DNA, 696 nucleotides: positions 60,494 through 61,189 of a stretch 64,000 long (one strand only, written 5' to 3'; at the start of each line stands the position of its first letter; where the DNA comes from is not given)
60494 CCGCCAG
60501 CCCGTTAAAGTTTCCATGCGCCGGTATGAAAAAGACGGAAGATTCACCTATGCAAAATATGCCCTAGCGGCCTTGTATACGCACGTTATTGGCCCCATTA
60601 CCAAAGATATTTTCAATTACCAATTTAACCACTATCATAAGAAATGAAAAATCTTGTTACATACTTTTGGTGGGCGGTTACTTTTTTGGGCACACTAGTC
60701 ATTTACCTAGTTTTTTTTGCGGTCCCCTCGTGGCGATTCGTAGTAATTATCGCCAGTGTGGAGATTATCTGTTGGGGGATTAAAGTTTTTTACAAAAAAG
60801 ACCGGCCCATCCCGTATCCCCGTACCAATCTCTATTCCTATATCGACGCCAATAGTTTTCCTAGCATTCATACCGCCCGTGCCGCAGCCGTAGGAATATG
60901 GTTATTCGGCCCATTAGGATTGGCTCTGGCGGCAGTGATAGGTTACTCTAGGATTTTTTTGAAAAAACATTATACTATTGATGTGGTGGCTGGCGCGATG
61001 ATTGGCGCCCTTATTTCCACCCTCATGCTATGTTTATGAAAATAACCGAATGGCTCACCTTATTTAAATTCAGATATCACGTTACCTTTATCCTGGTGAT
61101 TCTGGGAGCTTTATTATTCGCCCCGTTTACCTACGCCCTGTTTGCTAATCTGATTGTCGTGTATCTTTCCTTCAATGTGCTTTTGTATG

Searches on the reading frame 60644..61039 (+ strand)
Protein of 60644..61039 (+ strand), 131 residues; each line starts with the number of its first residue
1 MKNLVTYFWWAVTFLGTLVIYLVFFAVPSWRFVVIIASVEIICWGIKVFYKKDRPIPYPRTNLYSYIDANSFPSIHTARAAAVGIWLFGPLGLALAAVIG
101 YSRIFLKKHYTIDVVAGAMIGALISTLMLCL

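Call 63: search_protein_families(library=pfam, proteins=[window:60644-61039:+], max_evalue=0.01)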
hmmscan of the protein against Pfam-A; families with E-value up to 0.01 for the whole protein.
window:60644-61039:+ (131 aa): 3 families
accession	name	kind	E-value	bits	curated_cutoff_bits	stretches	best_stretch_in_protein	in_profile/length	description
PF01569.27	PAP2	-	9.4e-14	51.7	27.2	1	30-129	3-122/130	PAP2 superfamily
PF14378.12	PAP2_3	-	9.6e-08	32.5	27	1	5-125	61-188/190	PAP2 superfamily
PF14360.12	PAP2_C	-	0.00012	23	27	1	85-125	29-69/74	PAP2 superfamily C-terminal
